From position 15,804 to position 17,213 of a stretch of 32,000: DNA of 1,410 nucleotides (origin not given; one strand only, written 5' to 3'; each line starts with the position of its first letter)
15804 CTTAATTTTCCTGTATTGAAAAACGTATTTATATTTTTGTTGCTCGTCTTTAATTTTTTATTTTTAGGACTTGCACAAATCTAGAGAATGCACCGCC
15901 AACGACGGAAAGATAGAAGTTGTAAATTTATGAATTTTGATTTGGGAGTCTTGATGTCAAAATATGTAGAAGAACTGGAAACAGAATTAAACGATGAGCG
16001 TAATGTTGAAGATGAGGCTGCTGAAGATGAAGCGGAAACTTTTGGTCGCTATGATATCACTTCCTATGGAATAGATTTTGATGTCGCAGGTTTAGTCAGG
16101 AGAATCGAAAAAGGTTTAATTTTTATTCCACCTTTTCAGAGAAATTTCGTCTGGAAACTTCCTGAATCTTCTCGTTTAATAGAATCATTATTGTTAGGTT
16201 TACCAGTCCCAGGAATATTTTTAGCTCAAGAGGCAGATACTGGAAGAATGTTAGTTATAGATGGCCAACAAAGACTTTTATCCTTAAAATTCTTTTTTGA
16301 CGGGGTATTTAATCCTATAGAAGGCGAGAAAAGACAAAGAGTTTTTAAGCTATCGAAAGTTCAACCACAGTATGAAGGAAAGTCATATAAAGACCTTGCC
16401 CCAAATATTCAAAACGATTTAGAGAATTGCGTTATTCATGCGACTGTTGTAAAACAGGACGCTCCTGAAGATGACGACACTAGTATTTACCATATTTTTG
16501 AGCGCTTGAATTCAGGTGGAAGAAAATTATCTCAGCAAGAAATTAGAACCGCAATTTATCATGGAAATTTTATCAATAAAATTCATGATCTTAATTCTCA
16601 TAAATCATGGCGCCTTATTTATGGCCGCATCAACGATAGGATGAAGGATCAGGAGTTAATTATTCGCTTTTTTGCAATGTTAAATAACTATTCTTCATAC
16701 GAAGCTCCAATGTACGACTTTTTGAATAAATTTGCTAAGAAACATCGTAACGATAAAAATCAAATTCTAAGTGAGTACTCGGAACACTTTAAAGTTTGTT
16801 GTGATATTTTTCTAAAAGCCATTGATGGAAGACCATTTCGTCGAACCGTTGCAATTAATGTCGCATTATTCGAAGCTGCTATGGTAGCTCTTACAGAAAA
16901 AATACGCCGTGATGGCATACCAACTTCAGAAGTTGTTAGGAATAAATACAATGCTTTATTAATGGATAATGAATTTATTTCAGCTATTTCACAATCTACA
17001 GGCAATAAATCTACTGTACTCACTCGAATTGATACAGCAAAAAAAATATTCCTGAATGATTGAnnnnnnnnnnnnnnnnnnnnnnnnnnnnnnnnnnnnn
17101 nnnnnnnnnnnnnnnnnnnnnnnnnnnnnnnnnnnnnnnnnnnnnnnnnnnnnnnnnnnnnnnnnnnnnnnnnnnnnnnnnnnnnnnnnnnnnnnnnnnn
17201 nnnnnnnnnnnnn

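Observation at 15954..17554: Translationally coupled DUF262 (ParB-like, DGQQR) and HEPN (Rx4H) gene pair: candidate undescribed defence/abortive-infection system carried as filamentous-prophage cargo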

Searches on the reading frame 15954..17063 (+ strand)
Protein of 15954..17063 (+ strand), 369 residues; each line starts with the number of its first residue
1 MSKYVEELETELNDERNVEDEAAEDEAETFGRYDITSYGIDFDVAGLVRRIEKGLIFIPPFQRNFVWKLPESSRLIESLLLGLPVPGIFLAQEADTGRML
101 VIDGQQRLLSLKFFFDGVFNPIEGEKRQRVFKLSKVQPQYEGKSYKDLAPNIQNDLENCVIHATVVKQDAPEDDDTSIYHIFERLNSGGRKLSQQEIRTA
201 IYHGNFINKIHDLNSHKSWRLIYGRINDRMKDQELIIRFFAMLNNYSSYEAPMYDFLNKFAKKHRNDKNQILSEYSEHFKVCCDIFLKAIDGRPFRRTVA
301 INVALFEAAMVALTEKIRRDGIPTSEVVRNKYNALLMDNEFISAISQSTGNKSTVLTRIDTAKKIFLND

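Call 4: search_protein_families(library=pfam, proteins=[window:15954-17063:+], max_evalue=1)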
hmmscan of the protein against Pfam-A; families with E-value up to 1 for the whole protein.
window:15954-17063:+ (369 aa): 2 families
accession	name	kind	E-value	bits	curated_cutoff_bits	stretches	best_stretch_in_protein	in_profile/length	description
PF03235.19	GmrSD_N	-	5.4e-31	108.7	33.2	1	46-202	3-198/199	GmrSD restriction endonuclease, N-terminal domain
PF03037.21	KMP11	-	0.02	16.1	28.3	1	227-281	20-75/90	Kinetoplastid membrane protein 11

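Call 5: search_protein_families(library=padloc, proteins=[window:15954-17063:+], max_evalue=1)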
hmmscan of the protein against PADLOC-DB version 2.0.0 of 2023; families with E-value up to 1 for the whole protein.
window:15954-17063:+ (369 aa): 15 families
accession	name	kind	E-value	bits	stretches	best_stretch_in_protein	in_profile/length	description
PDLC03877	NsnA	-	1e-75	253.5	1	14-366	20-379/385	-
PDLC04027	PD-T4-2_A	-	1.6e-59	199.8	1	10-366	8-361/363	-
PDLC04151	HEC-05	-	1.5e-11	41.7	3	37-86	21-70/600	-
PDLC03418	REase_II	-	3e-10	37.8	1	54-210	31-166/372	Type II restriction enzyme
PDLC04157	HEC-06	-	1.9e-08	31.4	2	40-139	7-111/558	-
PDLC04155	HEC-06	-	6.7e-08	29.5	2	40-114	5-86/562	-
PDLC04154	HEC-06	-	1.5e-07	28.5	2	57-116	25-90/569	-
PDLC02792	SspE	-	1.5e-07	28.1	2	56-83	24-51/771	SspE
PDLC04150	HEC-05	-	1.6e-07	28.5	1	47-88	13-54/583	-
PDLC02687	Orf5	-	2.7e-06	24.4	2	57-114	18-82/543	Orf5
PDLC02700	Orf5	-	4.5e-05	20.4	1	58-111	14-76/555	Orf5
PDLC02693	Orf5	-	4.7e-05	20.6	2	81-129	46-94/543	Orf5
PDLC04709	PDC-M55C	-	0.00013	18.8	1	47-90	20-63/554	-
PDLC02786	SspE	-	0.00013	18.4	1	97-169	84-153/766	SspE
PDLC02783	SspE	-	0.0013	15.1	1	94-160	87-155/793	SspE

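Call 6: search_protein_families(library=ncbifam, proteins=[window:15954-17063:+], max_evalue=0.1)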
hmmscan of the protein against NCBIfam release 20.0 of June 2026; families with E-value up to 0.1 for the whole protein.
window:15954-17063:+ (369 aa): 0 families

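Call 34: find_homologous_proteins(query=window:15954-17063:+, max_evalue=0.001)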
Query window:15954-17063:+ (369 aa): 6976 proteins with E <= 0.001 among 8000 candidates; the best 120 are listed.
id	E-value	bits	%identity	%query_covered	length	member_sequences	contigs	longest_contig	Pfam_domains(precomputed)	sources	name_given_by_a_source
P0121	1.1e-244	829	100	100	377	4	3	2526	PF03235.20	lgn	-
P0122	1.5e-179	615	74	100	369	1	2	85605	PF03235.20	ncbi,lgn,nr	ncbi:MAG: DUF262 domain-containing protein [Methyloglobulus sp.]|nr:DUF262 domain-containing protein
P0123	8.8e-179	612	73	100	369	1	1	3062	PF03235.20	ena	-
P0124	1.1e-178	612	74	100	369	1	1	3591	PF03235.20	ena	-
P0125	7.4e-178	609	74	99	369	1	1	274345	PF03235.20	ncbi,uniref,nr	ncbi:DUF262 domain-containing protein [Shewanella sp. 3_MG-2023]|uniref:DUF262 domain-containing pro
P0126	3.4e-176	604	72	100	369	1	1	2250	PF03235.20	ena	-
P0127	4.8e-176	603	73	99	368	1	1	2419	PF03235.20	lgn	-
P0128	9.1e-176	602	72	99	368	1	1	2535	PF03235.20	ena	-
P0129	1.0e-174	599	72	100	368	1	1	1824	PF03235.20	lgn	-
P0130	2.0e-174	598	73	99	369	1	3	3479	PF03235.20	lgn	-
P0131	1.0e-173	595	71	100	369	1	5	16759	PF03235.20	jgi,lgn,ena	jgi:uncharacterized protein with ParB-like and HNH nuclease domain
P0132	1.3e-173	595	72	92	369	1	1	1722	PF03235.20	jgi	jgi:hypothetical protein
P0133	4.0e-173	593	71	100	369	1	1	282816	PF03235.20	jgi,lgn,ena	-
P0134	3.3e-172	590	72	99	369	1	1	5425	PF03235.20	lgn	-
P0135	1.8e-170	585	71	100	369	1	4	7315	PF03235.20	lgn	-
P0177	9.5e-123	428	54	98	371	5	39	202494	PF03235.20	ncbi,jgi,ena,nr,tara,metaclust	ncbi:MAG TPA: DUF262 domain-containing protein [Pseudomonas sp.]|nr:hypothetical protein [Pseudomona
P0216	6.7e-113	395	53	98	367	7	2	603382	PF03235.20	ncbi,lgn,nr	ncbi:DUF262 domain-containing protein [Cronobacter dublinensis]|nr:DUF262 domain-containing protein 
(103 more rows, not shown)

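Call 39: find_encoding_contigs(protein=P0216, flank=6000, max_places=3)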
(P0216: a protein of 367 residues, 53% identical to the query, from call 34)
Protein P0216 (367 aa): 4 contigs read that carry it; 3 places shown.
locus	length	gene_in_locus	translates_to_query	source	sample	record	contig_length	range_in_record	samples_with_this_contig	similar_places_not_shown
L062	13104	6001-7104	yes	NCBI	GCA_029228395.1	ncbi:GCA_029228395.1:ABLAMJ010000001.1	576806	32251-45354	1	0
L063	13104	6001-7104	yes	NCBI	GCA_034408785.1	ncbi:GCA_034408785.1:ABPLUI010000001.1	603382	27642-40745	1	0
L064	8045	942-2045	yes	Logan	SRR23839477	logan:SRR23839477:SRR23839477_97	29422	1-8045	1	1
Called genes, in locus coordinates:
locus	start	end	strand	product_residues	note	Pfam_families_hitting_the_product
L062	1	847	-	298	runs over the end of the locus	PF13730:HTH_36, PF09524:Phg_2220_C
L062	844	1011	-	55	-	PF13973:DUF4222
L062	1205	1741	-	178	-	PF06892:Phage_CP76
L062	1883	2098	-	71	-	PF13560:HTH_31 (weak), PF12844:HTH_19 (weak), PF13443:HTH_26 (faint), PF01381:HTH_3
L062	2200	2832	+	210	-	PF01381:HTH_3, PF12844:HTH_19, PF13560:HTH_31, PF00717:Peptidase_S24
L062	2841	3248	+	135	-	-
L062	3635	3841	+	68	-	-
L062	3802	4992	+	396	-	PF12167:Arm-DNA-bind_2, PF00589:Phage_integrase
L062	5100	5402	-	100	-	-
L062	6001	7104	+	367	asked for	PF03235:GmrSD_N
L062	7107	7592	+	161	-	PF18735:HEPN_RiboL-PSP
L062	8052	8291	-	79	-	PF06891:P2_Phage_GpR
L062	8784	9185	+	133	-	PF23296:DUF7079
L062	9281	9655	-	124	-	-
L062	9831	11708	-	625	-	PF08495:FIST, PF10442:FIST_C, PF00015:MCPsignal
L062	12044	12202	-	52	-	PF01679:Pmp3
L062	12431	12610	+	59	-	-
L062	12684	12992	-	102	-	-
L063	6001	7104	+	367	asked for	PF03235:GmrSD_N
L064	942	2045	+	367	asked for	PF03235:GmrSD_N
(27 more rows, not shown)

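Call 40: find_encoding_contigs(protein=P0121, flank=6000, max_places=5)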
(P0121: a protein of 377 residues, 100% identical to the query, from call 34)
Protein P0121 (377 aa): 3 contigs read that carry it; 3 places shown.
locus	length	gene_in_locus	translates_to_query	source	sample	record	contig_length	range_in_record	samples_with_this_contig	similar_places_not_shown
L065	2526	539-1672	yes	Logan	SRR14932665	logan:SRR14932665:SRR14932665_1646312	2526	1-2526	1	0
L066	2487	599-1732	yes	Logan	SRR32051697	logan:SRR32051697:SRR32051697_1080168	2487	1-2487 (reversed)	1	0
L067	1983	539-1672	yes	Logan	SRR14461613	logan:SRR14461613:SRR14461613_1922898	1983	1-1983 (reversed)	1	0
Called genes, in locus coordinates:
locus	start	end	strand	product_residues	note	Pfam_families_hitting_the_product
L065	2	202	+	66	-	?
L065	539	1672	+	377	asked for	PF03235:GmrSD_N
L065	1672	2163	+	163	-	PF18735:HEPN_RiboL-PSP, PF18737:HEPN_MAE_28990 (weak)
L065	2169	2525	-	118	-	?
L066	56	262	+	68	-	PF24113:DUF7387 (weak)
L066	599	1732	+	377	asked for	PF03235:GmrSD_N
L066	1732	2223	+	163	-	PF18735:HEPN_RiboL-PSP, PF18737:HEPN_MAE_28990 (weak)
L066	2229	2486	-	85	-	?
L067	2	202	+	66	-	?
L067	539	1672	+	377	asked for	PF03235:GmrSD_N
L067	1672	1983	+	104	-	?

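Call 45: search_protein_families(library=padloc, proteins=[L062:6001-7104:+, L062:7107-7592:+], max_evalue=1e-10)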
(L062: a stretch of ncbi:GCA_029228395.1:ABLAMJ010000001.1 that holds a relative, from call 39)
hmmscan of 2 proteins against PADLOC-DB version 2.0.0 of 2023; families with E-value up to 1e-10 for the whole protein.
L062:6001-7104:+ (367 aa): 2 families
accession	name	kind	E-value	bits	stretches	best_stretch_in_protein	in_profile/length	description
PDLC03877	NsnA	-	1.1e-65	220.4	1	10-363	23-378/385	-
PDLC04027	PD-T4-2_A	-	2.4e-53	179.5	1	5-365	5-362/363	-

L062:7107-7592:+ (161 aa): 0 families

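Call 51: search_solved_structures(query=A2, max_evalue=0.01)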
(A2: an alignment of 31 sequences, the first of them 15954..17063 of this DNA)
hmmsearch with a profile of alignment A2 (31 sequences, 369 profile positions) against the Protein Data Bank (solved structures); distinct sequences matched with E-value up to 0.01: 3.
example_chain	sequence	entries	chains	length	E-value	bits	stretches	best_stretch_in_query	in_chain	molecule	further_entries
7p9k_A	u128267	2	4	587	1.6e-05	27.2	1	45-90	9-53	DUF262 domain-containing protein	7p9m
20yv_A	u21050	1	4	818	0.00058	22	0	55-82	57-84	DUF262 domain-containing protein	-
20yw_A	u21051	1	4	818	0.0091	18.1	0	55-82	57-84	DUF262 domain-containing protein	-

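Call 63: predict_structure(alignment_id=A2)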
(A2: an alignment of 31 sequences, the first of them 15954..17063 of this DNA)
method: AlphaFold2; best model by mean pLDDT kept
length: 369 residues; sequences in the alignment: 31
mean_pLDDT: 85.5   pTM: 0.77
mean pLDDT of the five models: 85.5, 85.0, 83.5, 82.0, 81.5
residues with pLDDT >= 90: 191; 70-90: 130; 50-70: 48; < 50: 0
segments of 3 or more residues with pLDDT < 50: none
pLDDT, mean of each block of 10 residues (from residue 1): 57 65 58 80 94 85 74 95 90 84 89 94 86 96 96 94 88 77 67 68 80 92 79 90 93 86 80 93 96 83 94 97 96 95 87 93 90
secondary structure, 60 per line:
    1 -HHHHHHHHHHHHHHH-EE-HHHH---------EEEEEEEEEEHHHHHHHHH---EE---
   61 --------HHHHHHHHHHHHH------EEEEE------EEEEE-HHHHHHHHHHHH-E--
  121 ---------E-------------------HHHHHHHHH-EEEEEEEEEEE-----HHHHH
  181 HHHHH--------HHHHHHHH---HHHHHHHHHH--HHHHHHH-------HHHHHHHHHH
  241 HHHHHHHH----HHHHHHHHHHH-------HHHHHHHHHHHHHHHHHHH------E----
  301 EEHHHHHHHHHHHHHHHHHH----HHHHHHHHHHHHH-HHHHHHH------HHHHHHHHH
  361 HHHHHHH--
elements in order: H2-16 H21-24 E34-43 H44-52 H69-81 E88-92 E99-103 H105-116 H150-158 E160-170 H176-185 H194-201 H205-214 H217-223 H231-248 H253-263 H271-289 H303-320 H325-337 H339-345 H352-367

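Call 65: fold_search(model_id=the predicted structure, library=pdb)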
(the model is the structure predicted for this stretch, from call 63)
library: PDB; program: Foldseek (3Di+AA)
matches with E <= 10: 215; with E <= 0.001: 5
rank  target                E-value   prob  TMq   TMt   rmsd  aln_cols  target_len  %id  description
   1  7p9k_A                7.4e-06  1.00  0.28  0.19  18.5       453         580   13  BrxU, GmrSD-family Type IV restriction enzyme (released 2021-12-08)
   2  7p9m_B                9.6e-05  1.00  0.29  0.21  17.4       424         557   13  BrxU, GmrSD-family Type IV restriction enzyme (released 2021-12-08)
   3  6jiv_C                2.0e-04  0.99  0.21  0.16  21.6       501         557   12  SspE crystal structure (released 2020-03-25)
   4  6jiv_A                2.4e-04  0.99  0.22  0.15  22.1       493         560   12  SspE crystal structure (released 2020-03-25)
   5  7drr_A                8.6e-04  0.96  0.22  0.12  21.7       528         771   11  Structure of SspE-R100A protein (released 2022-06-29)
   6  6sdk_A                3.9e-02  0.90  0.21  0.35  17.1       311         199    7  Crystal structure of bacterial ParB dimer bound to CDP (released 2019-10-23)
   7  7ol9_B                6.0e-02  0.77  0.20  0.33  17.8       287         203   12  Crystal structure of C-terminally truncated Bacillus subtilis nucleoid occlusion protein (Noc) complexed to the Noc-bi (released 2022-03-09)
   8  6sdk_B                8.3e-02  0.80  0.21  0.35  17.2       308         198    8  Crystal structure of bacterial ParB dimer bound to CDP (released 2019-10-23)
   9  7bm8_A                9.6e-02  0.85  0.20  0.37  16.5       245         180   10  Crystal structure of the C-terminally truncated chromosome-partitioning protein ParB from Caulobacter crescentus compl (released 2021-04-28)
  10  7ng0                  1.8e-01  0.69  0.21  0.36  16.6       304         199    9  Crystal structure of N- and C-terminally truncated Geobacillus thermoleovorans nucleoid occlusion protein Noc (released 2021-02-17)
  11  7ol9_A                2.3e-01  0.51  0.19  0.32  17.2       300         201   11  Crystal structure of C-terminally truncated Bacillus subtilis nucleoid occlusion protein (Noc) complexed to the Noc-bi (released 2022-03-09)
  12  8qa9_B                2.4e-01  0.28  0.16  0.26  17.4       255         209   14  Crystal structure of the RK2 plasmid encoded co-complex of the C-terminally truncated transcriptional repressor protei (released 2024-02-21)
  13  8qa9_A                3.2e-01  0.38  0.19  0.31  13.2       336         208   11  Crystal structure of the RK2 plasmid encoded co-complex of the C-terminally truncated transcriptional repressor protei (released 2024-02-21)
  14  7bnr_A                3.7e-01  0.44  0.20  0.34  16.3       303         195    6  Crystal structure of a ParB Q52A mutant from Myxococcus xanthus bound to CTPyS (released 2021-09-08)
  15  8qa8_F                4.2e-01  0.18  0.16  0.27  17.3       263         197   13  Crystal structure of the C-terminally truncated transcriptional repressor protein KorB from the RK2 plasmid complexed  (released 2024-02-21)
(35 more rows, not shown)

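Call 66: find_encoding_contigs(protein=P0125, flank=8000, max_places=1)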
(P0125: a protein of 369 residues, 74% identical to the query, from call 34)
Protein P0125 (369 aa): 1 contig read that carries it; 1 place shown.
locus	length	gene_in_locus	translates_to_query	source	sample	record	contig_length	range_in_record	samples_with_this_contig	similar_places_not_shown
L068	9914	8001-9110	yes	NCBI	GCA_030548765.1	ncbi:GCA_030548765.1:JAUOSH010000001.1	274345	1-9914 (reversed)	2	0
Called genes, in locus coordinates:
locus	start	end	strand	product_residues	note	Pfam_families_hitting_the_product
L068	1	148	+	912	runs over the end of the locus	PF03173:CHB_HEX, PF02838:Glyco_hydro_20b, PF00728:Glyco_hydro_20, PF03174:CHB_HEX_C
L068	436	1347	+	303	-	PF01869:BcrAD_BadFG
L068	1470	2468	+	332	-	PF01380:SIS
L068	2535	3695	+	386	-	PF01979:Amidohydro_1, PF07969:Amidohydro_3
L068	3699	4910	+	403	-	-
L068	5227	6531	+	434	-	PF07690:MFS_1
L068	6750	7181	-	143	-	-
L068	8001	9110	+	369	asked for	PF03235:GmrSD_N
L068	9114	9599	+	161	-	PF18735:HEPN_RiboL-PSP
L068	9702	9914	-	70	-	?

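Call 68: find_encoding_contigs(protein=P0177, flank=8000, max_places=3)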
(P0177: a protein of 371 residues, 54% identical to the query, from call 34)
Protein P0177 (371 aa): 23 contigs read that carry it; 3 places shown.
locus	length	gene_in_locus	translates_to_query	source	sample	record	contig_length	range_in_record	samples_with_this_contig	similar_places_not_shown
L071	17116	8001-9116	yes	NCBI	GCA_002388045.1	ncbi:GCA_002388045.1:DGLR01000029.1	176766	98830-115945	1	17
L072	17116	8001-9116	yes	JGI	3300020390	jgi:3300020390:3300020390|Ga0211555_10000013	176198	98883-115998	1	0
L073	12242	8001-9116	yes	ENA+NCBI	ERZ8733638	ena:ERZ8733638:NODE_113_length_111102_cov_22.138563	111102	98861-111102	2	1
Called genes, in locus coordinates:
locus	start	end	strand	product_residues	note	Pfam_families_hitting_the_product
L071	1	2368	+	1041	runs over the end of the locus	PF13550:Phage-tail_3, PF23666:Rcc01698_C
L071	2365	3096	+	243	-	PF10983:DUF2793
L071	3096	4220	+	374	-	-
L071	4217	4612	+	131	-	-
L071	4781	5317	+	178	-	PF01520:Amidase_3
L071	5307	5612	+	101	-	-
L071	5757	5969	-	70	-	PF16509:KORA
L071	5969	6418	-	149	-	PF26151:AcrIF11_ADP_ribosyl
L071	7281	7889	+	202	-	-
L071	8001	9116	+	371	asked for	PF03235:GmrSD_N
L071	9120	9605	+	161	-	PF18735:HEPN_RiboL-PSP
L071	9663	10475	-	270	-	PF02661:Fic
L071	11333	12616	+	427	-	PF01565:FAD_binding_4, PF04030:ALO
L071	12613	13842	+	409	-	PF01168:Ala_racemase_N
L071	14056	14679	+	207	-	-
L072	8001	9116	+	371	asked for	PF03235:GmrSD_N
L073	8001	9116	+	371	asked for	PF03235:GmrSD_N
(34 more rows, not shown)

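Call 76: search_protein_families(library=phrogs, proteins=[window:15954-17063:+], max_evalue=0.001)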
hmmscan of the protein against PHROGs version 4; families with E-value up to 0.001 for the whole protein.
window:15954-17063:+ (369 aa): 4 families
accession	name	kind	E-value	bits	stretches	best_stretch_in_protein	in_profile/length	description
phrog_2598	-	unknown function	1.2e-79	269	1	15-368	5-351/352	-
phrog_1583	-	unknown function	1.5e-18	67.8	1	47-249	26-208/417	-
phrog_26759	-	unknown function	8.9e-12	45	1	53-214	20-184/593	-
phrog_21165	-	unknown function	1.6e-06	28.4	0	173-285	209-323/567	-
